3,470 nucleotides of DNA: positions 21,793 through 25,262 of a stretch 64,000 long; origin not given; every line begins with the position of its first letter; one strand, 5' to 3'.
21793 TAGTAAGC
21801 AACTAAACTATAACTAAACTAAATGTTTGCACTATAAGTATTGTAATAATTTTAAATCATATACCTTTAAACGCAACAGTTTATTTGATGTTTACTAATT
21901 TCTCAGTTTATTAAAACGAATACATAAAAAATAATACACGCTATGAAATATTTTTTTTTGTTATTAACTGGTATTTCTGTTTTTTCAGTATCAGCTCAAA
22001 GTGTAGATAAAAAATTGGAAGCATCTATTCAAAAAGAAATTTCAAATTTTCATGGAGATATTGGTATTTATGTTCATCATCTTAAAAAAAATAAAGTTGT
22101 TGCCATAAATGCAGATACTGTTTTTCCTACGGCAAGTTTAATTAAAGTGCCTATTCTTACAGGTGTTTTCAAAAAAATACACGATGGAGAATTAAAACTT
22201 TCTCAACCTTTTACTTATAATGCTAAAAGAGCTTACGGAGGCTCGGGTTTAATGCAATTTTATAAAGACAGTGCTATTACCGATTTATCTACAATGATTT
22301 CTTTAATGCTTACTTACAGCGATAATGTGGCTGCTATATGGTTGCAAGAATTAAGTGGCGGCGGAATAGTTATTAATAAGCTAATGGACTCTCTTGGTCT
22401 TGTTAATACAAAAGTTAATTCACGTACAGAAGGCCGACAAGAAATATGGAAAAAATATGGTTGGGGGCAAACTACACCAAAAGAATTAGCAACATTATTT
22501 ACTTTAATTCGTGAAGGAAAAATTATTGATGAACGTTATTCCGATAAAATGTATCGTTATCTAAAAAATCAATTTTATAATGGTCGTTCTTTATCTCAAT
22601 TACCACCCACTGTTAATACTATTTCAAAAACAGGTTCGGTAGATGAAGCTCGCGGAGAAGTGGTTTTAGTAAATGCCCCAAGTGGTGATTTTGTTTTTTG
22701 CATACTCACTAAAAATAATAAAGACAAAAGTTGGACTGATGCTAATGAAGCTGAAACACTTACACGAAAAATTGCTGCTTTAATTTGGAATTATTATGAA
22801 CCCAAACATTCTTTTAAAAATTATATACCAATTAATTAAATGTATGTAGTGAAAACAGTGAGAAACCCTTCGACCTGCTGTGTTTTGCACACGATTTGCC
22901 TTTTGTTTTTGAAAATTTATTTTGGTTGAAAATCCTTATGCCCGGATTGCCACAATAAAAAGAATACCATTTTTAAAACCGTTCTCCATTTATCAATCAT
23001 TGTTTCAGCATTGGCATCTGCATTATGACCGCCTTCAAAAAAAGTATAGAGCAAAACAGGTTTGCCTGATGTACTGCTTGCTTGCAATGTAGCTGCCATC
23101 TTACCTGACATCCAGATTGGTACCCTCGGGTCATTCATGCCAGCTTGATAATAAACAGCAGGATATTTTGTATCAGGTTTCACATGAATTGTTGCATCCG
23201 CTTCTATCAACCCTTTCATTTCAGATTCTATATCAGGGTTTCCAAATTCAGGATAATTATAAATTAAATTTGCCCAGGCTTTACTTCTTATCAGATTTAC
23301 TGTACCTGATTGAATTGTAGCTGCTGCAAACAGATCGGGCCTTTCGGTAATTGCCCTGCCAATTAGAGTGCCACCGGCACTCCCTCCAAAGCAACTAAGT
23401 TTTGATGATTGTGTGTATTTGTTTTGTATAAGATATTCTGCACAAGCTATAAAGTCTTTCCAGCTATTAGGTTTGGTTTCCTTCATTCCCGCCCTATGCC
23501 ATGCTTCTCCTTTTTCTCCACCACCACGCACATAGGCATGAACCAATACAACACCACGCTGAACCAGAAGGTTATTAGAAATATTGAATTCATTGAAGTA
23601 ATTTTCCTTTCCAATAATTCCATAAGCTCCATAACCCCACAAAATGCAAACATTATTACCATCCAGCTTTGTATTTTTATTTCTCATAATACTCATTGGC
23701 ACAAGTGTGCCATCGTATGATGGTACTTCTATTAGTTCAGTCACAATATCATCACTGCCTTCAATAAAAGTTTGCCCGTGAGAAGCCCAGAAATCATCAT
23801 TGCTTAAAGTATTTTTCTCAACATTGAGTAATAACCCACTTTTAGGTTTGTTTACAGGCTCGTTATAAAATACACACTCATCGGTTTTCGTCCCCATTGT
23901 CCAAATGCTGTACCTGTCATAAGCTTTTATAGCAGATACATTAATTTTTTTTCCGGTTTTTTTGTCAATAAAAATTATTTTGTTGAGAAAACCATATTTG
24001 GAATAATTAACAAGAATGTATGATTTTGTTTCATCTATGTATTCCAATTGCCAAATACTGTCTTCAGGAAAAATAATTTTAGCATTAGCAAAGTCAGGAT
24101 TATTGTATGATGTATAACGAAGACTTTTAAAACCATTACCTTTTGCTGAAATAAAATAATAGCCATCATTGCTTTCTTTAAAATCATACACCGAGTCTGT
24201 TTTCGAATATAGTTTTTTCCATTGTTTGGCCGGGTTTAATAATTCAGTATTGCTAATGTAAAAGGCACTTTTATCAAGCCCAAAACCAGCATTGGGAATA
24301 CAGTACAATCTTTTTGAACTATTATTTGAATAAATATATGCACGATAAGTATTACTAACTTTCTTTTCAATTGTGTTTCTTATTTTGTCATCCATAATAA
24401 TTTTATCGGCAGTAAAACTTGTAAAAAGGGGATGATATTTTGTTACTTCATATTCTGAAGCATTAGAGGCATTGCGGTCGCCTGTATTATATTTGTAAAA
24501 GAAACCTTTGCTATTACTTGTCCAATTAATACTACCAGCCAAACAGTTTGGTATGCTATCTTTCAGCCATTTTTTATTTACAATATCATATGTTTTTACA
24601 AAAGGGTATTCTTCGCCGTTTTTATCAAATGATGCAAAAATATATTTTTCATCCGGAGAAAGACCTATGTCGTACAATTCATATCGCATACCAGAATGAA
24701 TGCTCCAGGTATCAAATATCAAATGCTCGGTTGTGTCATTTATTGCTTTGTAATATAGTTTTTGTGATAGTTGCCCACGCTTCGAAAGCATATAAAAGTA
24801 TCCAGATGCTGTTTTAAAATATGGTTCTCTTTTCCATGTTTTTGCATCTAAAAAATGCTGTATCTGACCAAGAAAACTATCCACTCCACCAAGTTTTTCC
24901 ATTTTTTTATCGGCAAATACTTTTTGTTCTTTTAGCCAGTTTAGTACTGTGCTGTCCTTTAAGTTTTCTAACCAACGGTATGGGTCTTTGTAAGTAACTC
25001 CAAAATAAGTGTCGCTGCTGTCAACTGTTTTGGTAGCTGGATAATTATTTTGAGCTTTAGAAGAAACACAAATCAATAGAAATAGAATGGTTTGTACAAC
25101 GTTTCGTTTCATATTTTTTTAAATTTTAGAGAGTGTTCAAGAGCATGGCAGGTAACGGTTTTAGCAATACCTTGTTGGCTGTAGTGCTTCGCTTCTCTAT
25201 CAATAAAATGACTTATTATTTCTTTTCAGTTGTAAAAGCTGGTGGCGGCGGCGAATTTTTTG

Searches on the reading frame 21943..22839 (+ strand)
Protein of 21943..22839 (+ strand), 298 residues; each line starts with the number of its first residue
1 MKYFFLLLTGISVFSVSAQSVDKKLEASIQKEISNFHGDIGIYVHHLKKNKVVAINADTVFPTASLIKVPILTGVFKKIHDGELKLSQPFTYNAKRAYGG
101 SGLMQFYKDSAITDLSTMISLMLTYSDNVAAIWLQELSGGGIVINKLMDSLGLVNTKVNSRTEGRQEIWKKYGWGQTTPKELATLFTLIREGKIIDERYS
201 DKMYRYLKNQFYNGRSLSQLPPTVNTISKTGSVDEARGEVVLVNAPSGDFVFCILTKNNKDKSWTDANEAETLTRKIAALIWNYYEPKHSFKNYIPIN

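Call 6: search_protein_families(library=pfam, proteins=[window:21943-22839:+], max_evalue=0.01)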
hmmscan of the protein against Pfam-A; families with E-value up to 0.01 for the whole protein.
window:21943-22839:+ (298 aa): 3 families
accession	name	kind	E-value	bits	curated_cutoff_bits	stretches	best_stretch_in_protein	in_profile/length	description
PF13354.11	Beta-lactamase2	-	1.7e-48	165.2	22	1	41-256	1-214/214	Beta-lactamase enzyme family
PF00768.25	Peptidase_S11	-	0.00087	19.3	27.6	1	54-187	28-163/239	D-alanyl-D-alanine carboxypeptidase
PF00144.29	Beta-lactamase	-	0.0013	18.4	27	1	40-92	15-81/329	Beta-lactamase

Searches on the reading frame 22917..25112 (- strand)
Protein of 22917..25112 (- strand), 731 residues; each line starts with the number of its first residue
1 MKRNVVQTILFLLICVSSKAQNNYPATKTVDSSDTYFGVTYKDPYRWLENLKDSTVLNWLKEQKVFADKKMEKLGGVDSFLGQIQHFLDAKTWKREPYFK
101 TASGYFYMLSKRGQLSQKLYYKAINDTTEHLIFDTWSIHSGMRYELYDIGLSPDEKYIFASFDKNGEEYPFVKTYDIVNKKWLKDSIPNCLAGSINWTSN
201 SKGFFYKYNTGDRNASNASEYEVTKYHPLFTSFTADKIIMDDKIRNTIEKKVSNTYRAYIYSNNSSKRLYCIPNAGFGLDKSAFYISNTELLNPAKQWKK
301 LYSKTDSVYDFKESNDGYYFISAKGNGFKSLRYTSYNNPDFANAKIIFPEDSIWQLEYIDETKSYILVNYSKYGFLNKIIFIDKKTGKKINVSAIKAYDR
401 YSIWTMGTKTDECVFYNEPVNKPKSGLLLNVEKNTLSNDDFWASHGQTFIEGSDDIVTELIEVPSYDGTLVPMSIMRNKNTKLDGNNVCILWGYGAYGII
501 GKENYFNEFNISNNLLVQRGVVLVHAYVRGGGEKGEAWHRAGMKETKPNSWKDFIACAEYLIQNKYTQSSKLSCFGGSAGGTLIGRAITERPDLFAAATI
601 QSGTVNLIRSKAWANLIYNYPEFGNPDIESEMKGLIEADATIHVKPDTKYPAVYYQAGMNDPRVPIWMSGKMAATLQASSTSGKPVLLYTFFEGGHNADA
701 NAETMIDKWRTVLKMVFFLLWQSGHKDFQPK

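Call 6: search_protein_families(library=pfam, proteins=[window:22917-25112:-], max_evalue=0.01)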
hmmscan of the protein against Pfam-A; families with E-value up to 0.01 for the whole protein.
window:22917-25112:- (731 aa): 4 families
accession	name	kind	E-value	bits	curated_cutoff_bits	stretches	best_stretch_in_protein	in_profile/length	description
PF00326.27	Peptidase_S9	-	1.7e-41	142.5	22.6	1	509-708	3-198/213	Prolyl oligopeptidase family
PF02897.21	Peptidase_S9_N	-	3e-29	102.5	24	1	25-416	1-387/414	Prolyl oligopeptidase, N-terminal beta-propeller domain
PF08801.17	Nucleoporin_N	-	0.00045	19.5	23.7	1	188-307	281-397/430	Nup133 N terminal like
PF00756.26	Esterase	-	0.004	17.4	22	0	535-665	72-198/251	Putative esterase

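Call 98: search_protein_families(library=padloc, proteins=[window:22917-25112:-], max_evalue=0.01)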
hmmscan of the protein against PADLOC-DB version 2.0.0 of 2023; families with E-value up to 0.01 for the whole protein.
window:22917-25112:- (731 aa): 0 families
